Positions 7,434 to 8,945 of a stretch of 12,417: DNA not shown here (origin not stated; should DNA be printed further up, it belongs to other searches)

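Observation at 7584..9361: Two-gene module: stand-alone ABC/SMC-type ATPase plus small PIN-like protein, a candidate undescribed anti-phage defence system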

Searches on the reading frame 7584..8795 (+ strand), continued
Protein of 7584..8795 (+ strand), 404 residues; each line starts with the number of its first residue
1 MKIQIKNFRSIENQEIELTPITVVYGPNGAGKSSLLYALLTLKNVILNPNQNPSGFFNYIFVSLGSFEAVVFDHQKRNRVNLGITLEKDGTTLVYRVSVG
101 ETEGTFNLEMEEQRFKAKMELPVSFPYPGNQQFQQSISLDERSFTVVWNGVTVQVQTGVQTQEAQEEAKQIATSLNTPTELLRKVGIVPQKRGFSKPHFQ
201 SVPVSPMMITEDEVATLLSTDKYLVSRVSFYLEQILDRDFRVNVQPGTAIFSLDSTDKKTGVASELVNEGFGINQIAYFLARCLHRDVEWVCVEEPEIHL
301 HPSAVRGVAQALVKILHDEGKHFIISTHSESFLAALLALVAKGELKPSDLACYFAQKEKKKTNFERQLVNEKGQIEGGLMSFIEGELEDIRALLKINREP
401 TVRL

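Call 65: find_encoding_contigs(protein=P0018, flank=8000, max_places=1)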
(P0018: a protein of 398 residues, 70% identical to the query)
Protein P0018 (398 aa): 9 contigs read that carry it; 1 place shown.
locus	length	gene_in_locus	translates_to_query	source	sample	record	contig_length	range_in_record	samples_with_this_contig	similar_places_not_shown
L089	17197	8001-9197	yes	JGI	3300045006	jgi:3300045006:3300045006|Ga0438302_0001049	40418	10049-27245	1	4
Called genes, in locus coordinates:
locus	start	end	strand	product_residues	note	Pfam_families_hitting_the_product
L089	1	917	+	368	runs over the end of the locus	-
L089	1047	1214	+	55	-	-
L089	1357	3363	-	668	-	-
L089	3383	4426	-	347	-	PF00437:T2SSE, PF13191:AAA_16 (faint), PF13401:AAA_22 (faint), PF13555:AAA_29 (weak)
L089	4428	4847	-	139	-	PF01934:HepT-like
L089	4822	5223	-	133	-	PF01909:NTP_transf_2, PF18765:Polbeta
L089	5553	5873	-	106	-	-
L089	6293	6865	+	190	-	PF07638:Sigma70_ECF, PF04542:Sigma70_r2, PF08281:Sigma70_r4_2, PF04545:Sigma70_r4, PF00196:GerE (weak)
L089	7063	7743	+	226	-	-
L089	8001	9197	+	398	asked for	PF02463:SMC_N, PF11398:DUF2813 (faint), PF13175:AAA_15, PF13476:AAA_23, PF13304:AAA_21, PF13175:AAA_15, PF13304:AAA_21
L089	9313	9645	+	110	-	-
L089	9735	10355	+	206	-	-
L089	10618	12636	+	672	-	PF13174:TPR_6 (faint), PF13525:YfiO (faint), PF14938:SNAP (faint), PF24575:TPR_Slam (faint), PF00515:TPR_1 (faint), PF07719:TPR_2 (faint), PF13424:TPR_12, PF13432:TPR_16 (weak), +10 more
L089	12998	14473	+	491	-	PF01336:tRNA_anti-codon, PF00152:tRNA-synt_2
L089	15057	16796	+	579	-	PF01558:POR, PF01855:POR_N, PF17147:PFOR_II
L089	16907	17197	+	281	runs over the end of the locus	PF02775:TPP_enzyme_C, PF12367:PFO_beta_C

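Call 68: predict_structure(alignment_id=A3)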
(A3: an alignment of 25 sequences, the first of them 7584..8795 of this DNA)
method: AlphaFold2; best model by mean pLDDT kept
length: 404 residues; sequences in the alignment: 25
mean_pLDDT: 83.3   pTM: 0.84
mean pLDDT of the five models: 83.3, 82.8, 82.6, 81.1, 78.2
residues with pLDDT >= 90: 207; 70-90: 113; 50-70: 68; < 50: 16
segments of 3 or more residues with pLDDT < 50: 197-200, 397-404
pLDDT, mean of each block of 10 residues (from residue 1): 94 95 90 93 94 89 84 75 92 95 95 90 93 91 92 91 92 94 93 56 65 73 82 77 57 60 54 78 92 80 82 95 93 92 94 91 92 81 68 57 36
secondary structure, 60 per line:
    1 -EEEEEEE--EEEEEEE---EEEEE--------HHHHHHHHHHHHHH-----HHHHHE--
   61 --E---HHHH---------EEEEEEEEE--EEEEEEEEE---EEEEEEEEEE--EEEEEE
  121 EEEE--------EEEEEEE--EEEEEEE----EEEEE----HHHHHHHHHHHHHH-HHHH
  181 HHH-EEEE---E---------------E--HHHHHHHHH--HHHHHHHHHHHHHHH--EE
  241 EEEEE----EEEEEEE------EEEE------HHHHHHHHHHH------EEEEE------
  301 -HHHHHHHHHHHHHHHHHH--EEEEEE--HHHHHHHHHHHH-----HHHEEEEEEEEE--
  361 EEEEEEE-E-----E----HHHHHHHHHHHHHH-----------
elements in order: E2-8 E11-17 E21-25 H34-47 H53-57 H67-70 E80-88 E91-99 E103-112 E115-124 E133-139 E142-148 E153-157 H162-175 H177-183 E185-188 H211-219 H222-236 E239-245 E250-256 E263-266 H273-283 E290-294 H302-319 E322-327 H330-341 E350-358 E361-367 H380-393

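Call 71: search_protein_families(library=padloc, proteins=[L087:6064-6753:+, L087:6575-8947:+, L087:791-2275:+, L087:2282-3958:+, L087:3967-4317:+, L086:2-1201:+, L086:3689-4906:+, L086:4903-5517:+], max_evalue=0.00001)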
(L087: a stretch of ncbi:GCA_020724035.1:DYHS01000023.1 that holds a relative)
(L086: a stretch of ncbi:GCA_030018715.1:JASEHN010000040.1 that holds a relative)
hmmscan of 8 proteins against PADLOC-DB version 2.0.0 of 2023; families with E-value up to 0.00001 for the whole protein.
L087:6064-6753:+ (230 aa): 0 families

L087:6575-8947:+ (791 aa): 1 family
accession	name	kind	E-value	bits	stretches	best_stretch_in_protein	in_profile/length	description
PDLC03648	REase_III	-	4.9e-08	29.5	1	383-442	309-367/871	Type III restriction enzyme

L087:791-2275:+ (495 aa): 20 families
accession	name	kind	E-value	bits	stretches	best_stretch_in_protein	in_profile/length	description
PDLC03632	MTase_III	-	4.2e-98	327.6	2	87-490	567-982/983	Type III methyltransferase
PDLC03371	MTase_II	-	5.6e-13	47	1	11-73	194-256/260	Type II methyltransferase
PDLC03339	MTase_II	-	1e-11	42.2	1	9-70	211-272/399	Type II methyltransferase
PDLC03633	MTase_III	-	1.1e-10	38.8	1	16-83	300-367/616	Type III methyltransferase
PDLC03636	MTase_III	-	1.5e-10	38.5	1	8-59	344-395/575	Type III methyltransferase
PDLC03299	MTase_II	-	2.3e-10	38.5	1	11-80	199-269/296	Type II methyltransferase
PDLC03387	MTase_II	-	2.4e-10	38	1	14-71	220-277/289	Type II methyltransferase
PDLC03300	MTase_II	-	1.2e-09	35.7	1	6-72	213-280/302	Type II methyltransferase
PDLC03216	MTase_II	-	1.5e-09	35.4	1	10-73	196-259/364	Type II methyltransferase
PDLC03353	MTase_II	-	6.3e-09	33.8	1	16-71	197-252/260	Type II methyltransferase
PDLC03738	oMTase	-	7.8e-09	32.7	1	11-72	207-268/376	orphan methyltransferase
PDLC03354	MTase_II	-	1.3e-08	32.3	1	21-73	334-386/425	Type II methyltransferase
PDLC03320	MTase_II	-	2.1e-08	31.7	1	10-71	215-276/289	Type II methyltransferase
PDLC03238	MTase_II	-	2.4e-08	31.4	1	14-73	310-367/428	Type II methyltransferase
PDLC03644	MTase_III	-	2.4e-07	27.9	1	4-94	322-420/542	Type III methyltransferase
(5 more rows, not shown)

L087:2282-3958:+ (559 aa): 8 families
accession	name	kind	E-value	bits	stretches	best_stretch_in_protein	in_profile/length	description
PDLC04151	HEC-05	-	5.7e-32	109.2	1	1-368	20-422/600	-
PDLC04709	PDC-M55C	-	2e-20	71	1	12-394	21-407/554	-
PDLC04150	HEC-05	-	9.3e-20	69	1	5-58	7-60/583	-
PDLC04153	HEC-05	-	5e-10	36.2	1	8-58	9-59/621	-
PDLC03877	NsnA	-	3.2e-09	34.5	1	4-222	49-192/385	-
PDLC02695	Orf5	-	1.9e-07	27.9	0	18-89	18-95/601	Orf5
PDLC04152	HEC-05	-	8.3e-07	25.9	0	7-64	8-68/566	-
PDLC02693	Orf5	-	8.5e-07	26.3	0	18-89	7-80/543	Orf5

L087:3967-4317:+ (117 aa): 0 families

L086:2-1201:+ (400 aa): 88 families (the best 25 are shown)
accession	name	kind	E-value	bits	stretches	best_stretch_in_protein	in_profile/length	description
PDLC03189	Specificity_I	-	6.3e-72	240.9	1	24-390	122-448/459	Type I specificity subunit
PDLC03127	Specificity_I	-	3.5e-69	232.1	1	39-391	149-477/571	Type I specificity subunit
PDLC03169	Specificity_I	-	2.7e-56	189.8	1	24-390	132-450/461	Type I specificity subunit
PDLC03162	Specificity_I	-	1.6e-55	186.6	1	25-367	127-418/431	Type I specificity subunit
PDLC03122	Specificity_I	-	2.6e-52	176.1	1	176-359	203-386/387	Type I specificity subunit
PDLC03109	Specificity_I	-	6.1e-45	151.8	1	28-392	152-522/591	Type I specificity subunit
PDLC03079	Specificity_I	-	1.2e-44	151.3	1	28-361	146-452/470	Type I specificity subunit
PDLC03133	Specificity_I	-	6e-44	148.7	1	173-354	13-190/417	Type I specificity subunit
PDLC03115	Specificity_I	-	1.9e-43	146.7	2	17-106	96-185/462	Type I specificity subunit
PDLC03150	Specificity_I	-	5.6e-38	128.9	2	278-391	359-464/475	Type I specificity subunit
PDLC04137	mad5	-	4e-35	119.7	2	165-392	2-217/392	mads_5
PDLC03194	Specificity_I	-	2.6e-32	110.3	2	161-354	4-193/391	Type I specificity subunit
PDLC03099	Specificity_I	-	1.3e-29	101.5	1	18-362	96-394/405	Type I specificity subunit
PDLC03076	Specificity_I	-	1.5e-29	101.6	1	23-328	186-482/488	Type I specificity subunit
PDLC03179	Specificity_I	-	4.2e-29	99.9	2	85-351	328-584/589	Type I specificity subunit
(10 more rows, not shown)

L086:3689-4906:+ (406 aa): 75 families (the best 25 are shown)
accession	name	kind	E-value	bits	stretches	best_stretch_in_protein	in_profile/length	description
PDLC04177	HEC-01A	-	3.1e-184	610.5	1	6-406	3-393/393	-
PDLC04175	HEC-01A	-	8.4e-57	190.9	1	7-404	5-361/363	-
PDLC04183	HEC-01A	-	9e-47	158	1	9-404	6-401/402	-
PDLC04178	HEC-01A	-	9.7e-43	144.7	1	6-401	7-380/399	-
PDLC04182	HEC-01A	-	1.4e-39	134.3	1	9-398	16-397/406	-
PDLC02980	AriA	-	1.4e-35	121.8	1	31-354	1-304/304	-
PDLC04176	HEC-01A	-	4.7e-35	119.6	1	8-403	3-367/371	-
PDLC04174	HEC-01A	-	1.1e-29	101.5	1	254-404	111-261/264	-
PDLC04144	HEC-01B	-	3.1e-27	93.7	1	8-403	3-391/395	-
PDLC04391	PDC-M07A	-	2.3e-26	90.7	1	8-401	2-401/412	-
PDLC04393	PDC-M07A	-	2.8e-26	90.5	2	219-395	213-399/435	-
PDLC04184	HEC-01A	-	9.5e-26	88.8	2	137-362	158-400/464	-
PDLC04392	PDC-M07A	-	1e-25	88.7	2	210-395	202-397/432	-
PDLC04180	HEC-01A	-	6.9e-25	86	2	288-381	253-349/382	-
PDLC02335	AbiLi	-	1.8e-24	84.4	1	7-380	49-267/326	AbiLi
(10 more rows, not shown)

L086:4903-5517:+ (205 aa): 4 families
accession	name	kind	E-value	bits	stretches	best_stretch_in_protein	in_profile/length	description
PDLC04201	HEC-01B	-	1.5e-76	254.5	1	1-202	1-200/202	-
PDLC04199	HEC-01B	-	8.4e-27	92.2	1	49-198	2-168/203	-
PDLC04195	HEC-01B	-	1.5e-23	81.9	1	44-199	11-181/199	-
PDLC04192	HEC-01B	-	1.6e-18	65.1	1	37-199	8-173/182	-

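Call 73: fold_search(model_id=the predicted structure, library=pdb)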
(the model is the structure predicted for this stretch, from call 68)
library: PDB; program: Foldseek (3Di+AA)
matches with E <= 10: 1214; with E <= 0.001: 238
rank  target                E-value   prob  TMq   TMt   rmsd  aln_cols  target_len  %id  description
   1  8ro9_C                4.3e-11  1.00  0.45  0.54   8.5       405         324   12  Human cohesin SMC1A-HD(longCC-EQ)/RAD21-C complex - Open/closed P-loop conformation (released 2024-09-11)
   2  3qku_B                4.5e-11  1.00  0.47  0.59   7.2       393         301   14  Mre11 Rad50 binding domain in complex with Rad50 and AMP-PNP (released 2011-03-30)
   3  8roa_A                4.5e-11  1.00  0.47  0.55   7.6       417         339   11  Human cohesin SMC1A-HD(longCC-EQ)/RAD21-C complex - ADP-bound conformation (released 2024-09-11)
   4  8sux_C                4.8e-11  1.00  0.43  0.46  11.9       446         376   12  Structure of E. coli PtuA hexamer (released 2024-01-10)
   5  4ncj_C                5.6e-11  1.00  0.43  0.52   8.6       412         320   14  Crystal Structure of Pyrococcus furiosis Rad50 R805E mutation with ADP Beryllium Flouride (released 2014-03-05)
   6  5h68_A                6.3e-11  1.00  0.45  0.55   9.9       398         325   14  Crystal structure of an engaged dimer of the Geobacillus stearothermophilus SMC head domain (released 2017-03-15)
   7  9l7p_B                7.4e-11  1.00  0.43  0.38  11.8       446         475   14  Cryo-EM structure of retron Ec78 system complex (released 2025-12-10)
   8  4ncj_B                1.4e-10  1.00  0.48  0.59   7.2       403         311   13  Crystal Structure of Pyrococcus furiosis Rad50 R805E mutation with ADP Beryllium Flouride (released 2014-03-05)
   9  8rob_A                1.4e-10  1.00  0.47  0.52  14.9       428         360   11  Human cohesin SMC1A-HD(longCC-EQ)/RAD21-C complex - ATPgS-Mg-bound conformation (released 2024-09-11)
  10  4nck_A                1.6e-10  1.00  0.42  0.52   9.5       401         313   13  Crystal Structure of Pyrococcus furiosis Rad50 R797G mutation (released 2014-03-05)
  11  9n6b_B                1.8e-10  1.00  0.41  0.34  15.5       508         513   12  Structure of the retron IA complex with HNH nuclease in the "up" orientation (released 2025-04-23)
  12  9n69_D                1.9e-10  1.00  0.39  0.38  14.0       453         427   11  Structure of the retron IA complex with HNH nuclease in the "down" orientation (released 2025-04-23)
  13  9n6c_D                1.9e-10  1.00  0.40  0.38  13.4       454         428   12  Structure of the Retron IA Complex without the HNH Nuclease (released 2025-04-23)
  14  9n6b_C                2.5e-10  1.00  0.37  0.34  12.9       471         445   11  Structure of the retron IA complex with HNH nuclease in the "up" orientation (released 2025-04-23)
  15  4ncj_D                2.8e-10  1.00  0.46  0.56   8.3       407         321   13  Crystal Structure of Pyrococcus furiosis Rad50 R805E mutation with ADP Beryllium Flouride (released 2014-03-05)
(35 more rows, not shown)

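Call 78: search_protein_families(library=pfam, alignment_id=A3, max_evalue=0.1)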
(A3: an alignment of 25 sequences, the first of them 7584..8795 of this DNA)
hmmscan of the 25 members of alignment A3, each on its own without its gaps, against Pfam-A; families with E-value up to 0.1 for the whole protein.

A. member 1, window:7584-8795:+ (404 aa): 15 families
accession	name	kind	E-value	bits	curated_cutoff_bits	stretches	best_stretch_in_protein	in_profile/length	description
PF13175.12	AAA_15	-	2.9e-24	86.8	32.1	1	2-332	5-373/374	AAA ATPase domain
PF13304.12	AAA_21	-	1.3e-23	85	27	2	235-333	210-303/304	AAA domain, putative AbiEii toxin, Type IV TA system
PF13476.12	AAA_23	-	1.6e-12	49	27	1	2-41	1-41/201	AAA domain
PF02463.25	SMC_N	-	9.7e-08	32.1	40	1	2-39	4-44/220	RecF/RecN/SMC N terminal domain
PF11398.14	DUF2813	-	3.4e-05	23.8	21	1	2-42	5-45/372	Protein of unknown function (DUF2813)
PF13555.12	AAA_29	-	8e-05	22.8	27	1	2-42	3-45/61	P-loop containing region of AAA domain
PF13514.12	AAA_27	-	0.00088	19.3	22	1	4-42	7-49/206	AAA domain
PF00005.33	ABC_tran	-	0.0012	19.9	25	1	17-44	9-36/137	ABC transporter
PF13166.12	AAA_13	-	0.0092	15.1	36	0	14-42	10-39/713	AAA domain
PF02456.21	Adeno_IVa2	-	0.012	14.9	21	1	18-44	85-112/370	Adenovirus IVa2 protein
PF01637.24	ATPase_2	-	0.016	15.5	33.2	1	17-40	18-41/225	ATPase domain predominantly from Archaea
PF13191.12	AAA_16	-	0.025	15.5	32.6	0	20-41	25-46/167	AAA ATPase domain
PF12476.13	DUF3696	-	0.028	15.1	22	0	345-376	1-35/52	Protein of unknown function (DUF3696)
PF20703.3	nSTAND1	-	0.031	14.3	27.1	1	16-38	30-52/379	Novel STAND NTPase 1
PF03193.22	RsgA_GTPase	-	0.096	12.9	30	0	20-41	107-128/174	RsgA GTPase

B. families by the number of members that match (of 25 scanned): 30 families (the first 25 are shown)
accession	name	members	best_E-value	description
PF13175.12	AAA_15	25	1.5e-27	AAA ATPase domain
PF13304.12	AAA_21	25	1.4e-26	AAA domain, putative AbiEii toxin, Type IV TA system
PF13476.12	AAA_23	25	2.3e-13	AAA domain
PF02463.25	SMC_N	25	4.6e-09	RecF/RecN/SMC N terminal domain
PF13555.12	AAA_29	25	4.1e-05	P-loop containing region of AAA domain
PF11398.14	DUF2813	24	1.1e-07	Protein of unknown function (DUF2813)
PF13514.12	AAA_27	24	0.00011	AAA domain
PF13166.12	AAA_13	20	2.6e-05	AAA domain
PF00005.33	ABC_tran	19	6.3e-05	ABC transporter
PF13191.12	AAA_16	19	0.0014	AAA ATPase domain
PF01637.24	ATPase_2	15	0.0015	ATPase domain predominantly from Archaea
PF20703.3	nSTAND1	13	0.011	Novel STAND NTPase 1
PF02456.21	Adeno_IVa2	11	0.0041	Adenovirus IVa2 protein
PF13401.12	AAA_22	7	0.032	AAA domain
PF03193.22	RsgA_GTPase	6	0.018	RsgA GTPase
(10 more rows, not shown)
